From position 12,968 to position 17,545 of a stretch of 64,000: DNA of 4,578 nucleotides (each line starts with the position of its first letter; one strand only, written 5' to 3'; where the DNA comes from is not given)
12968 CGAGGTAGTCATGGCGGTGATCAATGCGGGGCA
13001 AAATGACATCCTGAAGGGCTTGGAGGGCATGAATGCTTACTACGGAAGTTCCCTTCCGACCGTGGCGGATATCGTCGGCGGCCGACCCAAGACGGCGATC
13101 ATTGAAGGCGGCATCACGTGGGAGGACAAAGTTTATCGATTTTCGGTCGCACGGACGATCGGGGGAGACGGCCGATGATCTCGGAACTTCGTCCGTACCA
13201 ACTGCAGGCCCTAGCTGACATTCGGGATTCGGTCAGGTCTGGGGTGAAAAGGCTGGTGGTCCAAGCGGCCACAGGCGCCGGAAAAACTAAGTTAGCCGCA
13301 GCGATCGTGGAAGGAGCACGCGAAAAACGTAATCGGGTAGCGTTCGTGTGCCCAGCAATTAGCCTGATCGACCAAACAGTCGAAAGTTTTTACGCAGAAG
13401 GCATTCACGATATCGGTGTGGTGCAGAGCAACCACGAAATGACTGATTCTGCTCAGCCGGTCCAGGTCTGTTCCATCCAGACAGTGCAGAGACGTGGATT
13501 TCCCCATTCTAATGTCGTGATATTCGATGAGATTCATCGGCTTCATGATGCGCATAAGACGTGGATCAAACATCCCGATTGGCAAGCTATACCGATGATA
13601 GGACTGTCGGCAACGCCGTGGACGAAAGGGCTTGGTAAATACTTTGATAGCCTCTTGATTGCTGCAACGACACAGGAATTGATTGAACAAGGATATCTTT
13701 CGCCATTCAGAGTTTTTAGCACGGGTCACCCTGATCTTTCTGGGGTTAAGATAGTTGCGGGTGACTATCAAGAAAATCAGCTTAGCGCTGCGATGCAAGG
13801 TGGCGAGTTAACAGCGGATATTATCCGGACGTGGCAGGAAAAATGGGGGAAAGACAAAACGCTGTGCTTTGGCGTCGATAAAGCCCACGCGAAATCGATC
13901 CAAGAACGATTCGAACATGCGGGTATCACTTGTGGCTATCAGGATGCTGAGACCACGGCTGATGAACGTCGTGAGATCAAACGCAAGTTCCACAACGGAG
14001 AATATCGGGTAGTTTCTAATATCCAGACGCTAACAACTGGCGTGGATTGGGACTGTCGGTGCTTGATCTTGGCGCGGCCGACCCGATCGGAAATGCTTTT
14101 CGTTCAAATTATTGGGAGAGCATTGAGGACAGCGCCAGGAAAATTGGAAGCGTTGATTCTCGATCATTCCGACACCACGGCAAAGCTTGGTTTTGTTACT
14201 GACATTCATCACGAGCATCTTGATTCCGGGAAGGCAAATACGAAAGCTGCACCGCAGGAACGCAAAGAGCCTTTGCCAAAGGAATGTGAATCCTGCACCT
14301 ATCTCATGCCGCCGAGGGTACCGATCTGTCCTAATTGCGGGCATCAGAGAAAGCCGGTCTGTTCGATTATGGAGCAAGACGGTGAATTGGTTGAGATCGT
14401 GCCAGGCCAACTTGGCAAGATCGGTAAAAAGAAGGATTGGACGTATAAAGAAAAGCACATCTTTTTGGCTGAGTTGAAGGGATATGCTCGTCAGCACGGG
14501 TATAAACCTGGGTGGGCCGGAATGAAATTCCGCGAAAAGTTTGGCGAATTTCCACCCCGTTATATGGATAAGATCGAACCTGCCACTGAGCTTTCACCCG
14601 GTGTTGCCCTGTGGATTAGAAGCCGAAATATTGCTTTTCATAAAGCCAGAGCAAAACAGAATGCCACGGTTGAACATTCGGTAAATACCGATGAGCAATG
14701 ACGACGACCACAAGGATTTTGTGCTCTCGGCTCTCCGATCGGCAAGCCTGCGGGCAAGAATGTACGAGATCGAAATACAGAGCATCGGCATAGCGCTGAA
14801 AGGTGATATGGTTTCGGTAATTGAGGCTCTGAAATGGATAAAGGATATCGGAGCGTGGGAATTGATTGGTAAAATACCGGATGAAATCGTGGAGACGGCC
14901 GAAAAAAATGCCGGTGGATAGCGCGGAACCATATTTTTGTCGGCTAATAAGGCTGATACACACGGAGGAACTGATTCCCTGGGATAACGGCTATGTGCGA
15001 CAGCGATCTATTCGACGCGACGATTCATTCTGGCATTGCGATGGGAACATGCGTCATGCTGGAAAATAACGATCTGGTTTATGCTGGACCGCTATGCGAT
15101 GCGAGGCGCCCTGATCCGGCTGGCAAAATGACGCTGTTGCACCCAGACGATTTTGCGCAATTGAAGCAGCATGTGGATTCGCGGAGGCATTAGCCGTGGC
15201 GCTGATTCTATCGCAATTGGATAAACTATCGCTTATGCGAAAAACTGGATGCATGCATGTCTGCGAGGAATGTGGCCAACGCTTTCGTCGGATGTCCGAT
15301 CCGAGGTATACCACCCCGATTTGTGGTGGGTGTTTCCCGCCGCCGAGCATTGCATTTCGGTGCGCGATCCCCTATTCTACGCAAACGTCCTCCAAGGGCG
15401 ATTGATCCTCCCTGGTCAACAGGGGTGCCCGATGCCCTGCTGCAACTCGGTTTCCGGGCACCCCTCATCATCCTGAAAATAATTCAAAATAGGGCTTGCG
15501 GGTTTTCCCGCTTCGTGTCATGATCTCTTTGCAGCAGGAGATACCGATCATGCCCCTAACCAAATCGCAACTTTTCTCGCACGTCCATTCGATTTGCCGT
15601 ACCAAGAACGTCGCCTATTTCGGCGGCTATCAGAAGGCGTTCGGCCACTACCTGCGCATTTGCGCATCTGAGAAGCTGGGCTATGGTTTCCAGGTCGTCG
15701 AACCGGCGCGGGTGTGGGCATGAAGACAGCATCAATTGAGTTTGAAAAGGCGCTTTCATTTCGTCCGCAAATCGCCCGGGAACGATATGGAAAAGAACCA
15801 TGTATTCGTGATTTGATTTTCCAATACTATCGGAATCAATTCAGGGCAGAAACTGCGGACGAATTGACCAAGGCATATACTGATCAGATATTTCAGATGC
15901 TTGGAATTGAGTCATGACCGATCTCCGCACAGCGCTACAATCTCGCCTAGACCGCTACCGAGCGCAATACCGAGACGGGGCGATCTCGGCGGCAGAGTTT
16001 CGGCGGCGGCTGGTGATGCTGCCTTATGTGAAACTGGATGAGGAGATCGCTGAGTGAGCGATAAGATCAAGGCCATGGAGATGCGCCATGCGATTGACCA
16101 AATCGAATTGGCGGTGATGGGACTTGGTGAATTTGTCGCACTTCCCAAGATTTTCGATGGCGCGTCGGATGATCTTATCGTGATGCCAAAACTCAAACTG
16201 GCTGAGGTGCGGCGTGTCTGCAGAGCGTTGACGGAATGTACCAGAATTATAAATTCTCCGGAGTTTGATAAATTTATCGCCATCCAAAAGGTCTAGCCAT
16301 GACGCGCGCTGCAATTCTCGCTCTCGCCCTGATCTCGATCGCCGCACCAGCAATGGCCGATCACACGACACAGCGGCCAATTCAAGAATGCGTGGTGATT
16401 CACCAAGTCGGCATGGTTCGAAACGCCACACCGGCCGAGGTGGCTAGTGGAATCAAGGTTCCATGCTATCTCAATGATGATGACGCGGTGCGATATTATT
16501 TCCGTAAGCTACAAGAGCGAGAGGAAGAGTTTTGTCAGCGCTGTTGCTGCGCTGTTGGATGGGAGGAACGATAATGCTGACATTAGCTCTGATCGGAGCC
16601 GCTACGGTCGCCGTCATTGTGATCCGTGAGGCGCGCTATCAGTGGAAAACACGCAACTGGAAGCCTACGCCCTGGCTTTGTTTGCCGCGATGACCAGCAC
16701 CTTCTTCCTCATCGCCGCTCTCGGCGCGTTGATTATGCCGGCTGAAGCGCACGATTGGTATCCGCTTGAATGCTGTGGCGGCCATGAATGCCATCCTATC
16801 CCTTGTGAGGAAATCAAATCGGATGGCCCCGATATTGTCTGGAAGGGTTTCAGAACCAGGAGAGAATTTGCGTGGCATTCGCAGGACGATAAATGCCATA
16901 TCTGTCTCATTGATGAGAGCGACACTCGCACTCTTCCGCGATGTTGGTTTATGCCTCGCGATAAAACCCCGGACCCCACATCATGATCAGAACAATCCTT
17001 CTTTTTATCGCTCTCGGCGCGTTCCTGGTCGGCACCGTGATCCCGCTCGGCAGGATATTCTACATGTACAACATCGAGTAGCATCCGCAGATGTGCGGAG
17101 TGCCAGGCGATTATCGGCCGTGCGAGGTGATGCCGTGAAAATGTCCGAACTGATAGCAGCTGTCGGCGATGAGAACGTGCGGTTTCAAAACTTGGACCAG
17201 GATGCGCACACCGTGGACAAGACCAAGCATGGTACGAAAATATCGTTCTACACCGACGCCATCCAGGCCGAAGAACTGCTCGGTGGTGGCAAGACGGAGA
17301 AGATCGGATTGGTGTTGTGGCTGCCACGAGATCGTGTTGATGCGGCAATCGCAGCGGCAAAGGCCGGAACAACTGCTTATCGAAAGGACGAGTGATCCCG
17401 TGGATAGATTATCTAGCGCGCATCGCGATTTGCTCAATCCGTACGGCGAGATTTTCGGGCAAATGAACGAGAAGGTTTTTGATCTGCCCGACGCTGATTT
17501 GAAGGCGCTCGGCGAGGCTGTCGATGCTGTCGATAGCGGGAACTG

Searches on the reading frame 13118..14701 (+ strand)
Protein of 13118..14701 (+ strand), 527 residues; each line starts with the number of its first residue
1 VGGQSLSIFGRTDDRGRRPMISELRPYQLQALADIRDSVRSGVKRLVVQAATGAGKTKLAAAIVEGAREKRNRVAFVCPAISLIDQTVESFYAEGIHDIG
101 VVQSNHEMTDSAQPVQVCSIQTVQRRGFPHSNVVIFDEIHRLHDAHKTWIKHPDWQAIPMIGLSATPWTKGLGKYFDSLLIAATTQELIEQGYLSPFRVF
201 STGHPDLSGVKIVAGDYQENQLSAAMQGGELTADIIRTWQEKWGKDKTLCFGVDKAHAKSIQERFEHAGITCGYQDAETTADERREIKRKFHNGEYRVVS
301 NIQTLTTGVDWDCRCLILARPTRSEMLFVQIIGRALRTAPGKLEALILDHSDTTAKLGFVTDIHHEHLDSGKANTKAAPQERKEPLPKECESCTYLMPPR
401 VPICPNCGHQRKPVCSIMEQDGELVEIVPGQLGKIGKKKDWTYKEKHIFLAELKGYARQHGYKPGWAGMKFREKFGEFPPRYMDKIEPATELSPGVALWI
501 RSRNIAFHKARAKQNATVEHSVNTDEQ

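Call 6: search_protein_families(library=pfam, proteins=[window:13118-14701:+], max_evalue=0.01)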
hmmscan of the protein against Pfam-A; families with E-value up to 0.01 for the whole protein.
window:13118-14701:+ (527 aa): 5 families
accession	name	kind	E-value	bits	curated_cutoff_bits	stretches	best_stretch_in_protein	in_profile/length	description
PF04851.21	ResIII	-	1.7e-23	83.8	22.5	1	23-167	3-162/164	Type III restriction enzyme, res subunit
PF00270.35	DEAD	-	1.2e-12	48.3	26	1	25-167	1-160/167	DEAD/DEAH box helicase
PF00271.37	Helicase_C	-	2.8e-11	44.1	23.5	1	244-338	14-109/110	Helicase conserved C-terminal domain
PF13401.12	AAA_22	-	7.1e-05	23.6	27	1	46-147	8-101/130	AAA domain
PF09848.15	SLFN-g3_helicase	-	0.00033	20.5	24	1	46-149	4-98/354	Schlafen group 3, DNA/RNA helicase domain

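Call 7: search_protein_families(library=phrogs, proteins=[window:13118-14701:+], max_evalue=0.01)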
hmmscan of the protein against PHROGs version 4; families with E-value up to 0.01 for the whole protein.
window:13118-14701:+ (527 aa): 7 families
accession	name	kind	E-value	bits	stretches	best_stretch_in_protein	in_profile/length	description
phrog_16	-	DNA, RNA and nucleotide metabolism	1.4e-83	282.7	1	19-451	268-682/986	DNA helicase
phrog_16694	-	unknown function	5.6e-23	81.9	2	23-129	274-389/1010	-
phrog_9690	-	DNA, RNA and nucleotide metabolism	2.7e-13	50.6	1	115-356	24-274/306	DNA helicase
phrog_16259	-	DNA, RNA and nucleotide metabolism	1.2e-09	38.9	1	23-142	117-236/330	DNA helicase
phrog_6819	-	DNA, RNA and nucleotide metabolism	7.5e-09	35.5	1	38-145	32-149/645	Holliday junction branch migration helicase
phrog_2488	-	DNA, RNA and nucleotide metabolism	1.2e-08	35.2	1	23-91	18-91/579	DNA helicase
phrog_17901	-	DNA, RNA and nucleotide metabolism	0.0031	18.9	1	297-354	13-71/109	DNA helicase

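Call 64: search_solved_structures(query=window:13175-14698:+, max_evalue=0.001)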
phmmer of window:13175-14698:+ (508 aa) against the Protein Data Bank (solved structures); distinct sequences matched with E-value up to 0.001: 26.
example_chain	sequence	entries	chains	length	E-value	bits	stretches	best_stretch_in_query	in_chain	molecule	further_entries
6jde_B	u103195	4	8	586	4.8e-17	65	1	1-333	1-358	Putative DNA repair helicase RadD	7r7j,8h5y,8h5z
7clg_A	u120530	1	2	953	1e-09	40.8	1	9-331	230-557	Putative helicase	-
6p4f_A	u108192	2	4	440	1.2e-09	40.5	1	223-329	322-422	DNA-dependent ATPase XPBII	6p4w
5tnu_A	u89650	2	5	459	1.4e-09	40.3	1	223-329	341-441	DNA-dependent ATPase XPBII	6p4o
3h1t_A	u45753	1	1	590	3.7e-09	39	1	6-334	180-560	Type I site-specific restriction-modification system, R (Restriction) subunit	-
6o8h_A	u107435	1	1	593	2.7e-07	32.8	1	225-324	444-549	UvrABC system protein B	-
6o8e_A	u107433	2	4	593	4e-07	32.3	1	225-324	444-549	UvrABC system protein B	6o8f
6o8g_A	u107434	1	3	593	4e-07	32.2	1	225-324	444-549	UvrABC system protein B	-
1t5l_A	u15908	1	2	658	4.7e-07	32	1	225-324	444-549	UvrABC system protein B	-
1d9z_A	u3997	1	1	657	5e-07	31.9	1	225-324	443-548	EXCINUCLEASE UVRABC COMPONENT UVRB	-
2fdc_A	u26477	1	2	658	5e-07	31.9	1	225-324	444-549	UvrABC system protein B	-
1d9x_A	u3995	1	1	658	5e-07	31.9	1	225-324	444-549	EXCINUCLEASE UVRABC COMPONENT UVRB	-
3uwx_B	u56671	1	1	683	7.7e-07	31.3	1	226-324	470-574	UvrABC system protein B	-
6p66_A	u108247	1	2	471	1.7e-06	30.2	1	259-330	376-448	DNA repair protein RAD25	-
2fwr_A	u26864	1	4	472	1.7e-06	30.2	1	259-330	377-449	DNA repair protein RAD25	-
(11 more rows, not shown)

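Call 65: search_protein_families(library=ncbifam, proteins=[window:13175-14698:+], max_evalue=0.01)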
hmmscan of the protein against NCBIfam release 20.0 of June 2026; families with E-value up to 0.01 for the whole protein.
window:13175-14698:+ (508 aa): 16 families
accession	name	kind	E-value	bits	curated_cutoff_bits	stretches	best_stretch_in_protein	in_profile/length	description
NF053632.1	heli_RadD_YejH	equivalog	2.5e-28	98.7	720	1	4-338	2-361/573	DNA repair helicase RadD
NF046051.1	restrict_EcoAI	equivalog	3e-19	68.9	550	1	4-337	157-534/768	EcoAI/FtnUII family type I restriction enzme subunit R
NF008521.0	PRK11448.1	equivalog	1.9e-16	59.3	729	2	4-112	413-530/1123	type I restriction-modification system endonuclease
TIGR04095.1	dnd_restrict_1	equivalog_domain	2.8e-16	59.6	600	2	248-330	311-394/451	DNA phosphorothioation system restriction enzyme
NF003673.1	PRK05298.1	equivalog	9.7e-09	34.1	743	1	225-324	442-547/653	excinuclease ABC subunit UvrB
TIGR00631.1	uvrb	equivalog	2.1e-07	29.6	750.1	1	222-324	441-547/658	excinuclease ABC subunit UvrB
NF004066.1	PRK05580.1-3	equivalog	7.9e-06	24.4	813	1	4-85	252-332/788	primosomal protein N'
TIGR03117.2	cas_csf4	equivalog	2.6e-05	22.6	400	1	4-74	128-198/800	type IV CRISPR-associated DEAD/DEAH-box helicase Csf4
TIGR00614.1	recQ_fam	subfamily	0.00012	21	219.8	1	211-347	211-348/470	RecQ family ATP-dependent DNA helicase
TIGR00580.2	mfd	equivalog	0.00037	19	800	0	237-282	497-542/907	transcription-repair coupling factor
TIGR01587.1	cas3_core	equivalog_domain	0.00055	19.1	102.45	1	27-74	2-54/358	CRISPR-associated helicase Cas3'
NF002251.0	PRK01172.1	equivalog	0.00078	17.8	891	1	254-306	289-341/674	ATP-dependent DNA helicase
NF004068.0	PRK05580.1-5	equivalog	0.0012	17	1249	1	4-85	258-339/795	primosomal protein N'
NF008744.0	PRK11776.1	equivalog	0.0042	15.7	524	0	222-360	238-376/460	ATP-dependent RNA helicase DbpA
NF042913.1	CyRepA1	equivalog_domain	0.0055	15.7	200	1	28-121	6-95/595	plasmid replication protein, CyRepA1 family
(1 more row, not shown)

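Call 85: search_dna_similar(query=window:13175-14698:+, collection=phages, mode=protein, max_rows=15, max_evalue=1e-20)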
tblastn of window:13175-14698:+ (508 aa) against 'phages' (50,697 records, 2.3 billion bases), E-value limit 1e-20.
Records with a match: 1137; places in all: 1138; records where one place covers at least 80% of the query: 441.
Best place of each record, by identity: <60% 1137.
By first word of the organism name: Mycobacterium 405; Streptococcus 250; Stx2a-converting 62; Klebsiella 54; Escherichia 40; Lactobacillus 31; Vibrio 26; Gordonia 22; Xanthomonas 16; Listeria 15; and 60 more.
By host as written in the record: Mycobacterium smegmatis mc2 155 299; - 129; Streptococcus thermophilus 102; Mycobacterium smegmatis mc#155 61; Klebsiella pneumoniae 34; Moraxella catarrhalis 13; Gordonia terrae 3612 10; Mycobacterium smegmatis mc2155 10; and 269 more.
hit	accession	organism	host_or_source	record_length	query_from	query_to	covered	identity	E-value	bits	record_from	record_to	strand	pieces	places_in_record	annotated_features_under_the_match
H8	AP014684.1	Pseudomonas phage PS-1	Pseudomonas sp. 1-1-1b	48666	2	497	98%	37.7%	8e-90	306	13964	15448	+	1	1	helicase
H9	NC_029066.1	Pseudomonas phage PS-1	Pseudomonas sp. 1-1-1b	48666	2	497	98%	37.7%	8e-90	306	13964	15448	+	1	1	DEAD/DEAH box helicase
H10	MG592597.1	Vibrio phage 1.233.A._10N.261.51.E6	Vibrio breoganii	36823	1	494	97%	37.0%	4e-91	310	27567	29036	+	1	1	TMhelix containing protein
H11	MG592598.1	Vibrio phage 1.233.B._10N.261.51.E6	Vibrio breoganii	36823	1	494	97%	37.0%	4e-91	310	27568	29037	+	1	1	TMhelix containing protein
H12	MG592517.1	Vibrio phage 1.148.O._10N.286.54.A10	Vibrio breoganii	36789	1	494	97%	36.8%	6e-92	312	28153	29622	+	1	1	TMhelix containing protein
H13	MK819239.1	Pseudomonas phage vB_PaeP_YA3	Pseudomonas aeruginosa UCBPP-PA14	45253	1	493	97%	36.6%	1e-86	297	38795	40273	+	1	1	ATP-dependent helicase | primase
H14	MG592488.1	Vibrio phage 1.115.A._10N.222.49.B11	Vibrio breoganii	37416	1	494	97%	35.8%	1e-88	303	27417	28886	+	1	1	TMhelix containing protein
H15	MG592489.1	Vibrio phage 1.115.B._10N.222.49.B11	Vibrio breoganii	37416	1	494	97%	35.8%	1e-88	303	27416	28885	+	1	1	TMhelix containing protein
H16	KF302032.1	Pseudoalteromonas phage HS5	Pseudoalteromonas sp. str. H105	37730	5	494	96%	35.8%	4e-73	258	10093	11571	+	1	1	record has no annotation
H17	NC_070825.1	Pseudoalteromonas phage HS5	Pseudoalteromonas sp. str. H105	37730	5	494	96%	35.8%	4e-73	258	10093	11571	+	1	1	TMhelix containing protein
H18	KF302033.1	Pseudoalteromonas phage HS1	Pseudoalteromonas sp. str. H105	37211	5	492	96%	35.9%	2e-74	261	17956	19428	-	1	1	record has no annotation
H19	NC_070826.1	Pseudoalteromonas phage HS1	Pseudoalteromonas sp. str. H105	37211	5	492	96%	35.9%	2e-74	261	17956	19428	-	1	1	TMhelix containing protein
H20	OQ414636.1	Pelagibacter phage EXVC032P Baldr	Candidadtus Pelagibacter sp. HTCC1062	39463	5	505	99%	34.9%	8e-60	219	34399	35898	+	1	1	DNA helicase | hypothetical protein | ribosome_binding_site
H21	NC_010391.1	Salmonella phage Fels-1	Salmonella typhimurium LT2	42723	44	500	90%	36.9%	7e-80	277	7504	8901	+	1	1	putative helicase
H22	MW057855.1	Providencia phage PSTCR3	Providencia stuartii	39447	44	494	89%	37.2%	2e-79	276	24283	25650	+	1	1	putative helicase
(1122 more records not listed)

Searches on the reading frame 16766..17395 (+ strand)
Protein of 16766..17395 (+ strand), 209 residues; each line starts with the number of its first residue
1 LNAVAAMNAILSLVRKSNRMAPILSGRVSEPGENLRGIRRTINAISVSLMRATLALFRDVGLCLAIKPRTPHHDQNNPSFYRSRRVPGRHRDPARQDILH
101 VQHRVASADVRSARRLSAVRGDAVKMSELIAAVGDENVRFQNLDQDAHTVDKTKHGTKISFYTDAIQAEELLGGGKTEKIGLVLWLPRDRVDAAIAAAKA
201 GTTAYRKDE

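Call 39: search_protein_families(library=phrogs, proteins=[window:16766-17395:+], max_evalue=0.0001)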
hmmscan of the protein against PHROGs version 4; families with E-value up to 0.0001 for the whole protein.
window:16766-17395:+ (209 aa): 1 family
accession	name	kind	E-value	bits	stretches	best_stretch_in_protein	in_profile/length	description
phrog_6851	-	unknown function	1e-15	59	1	126-199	3-75/77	-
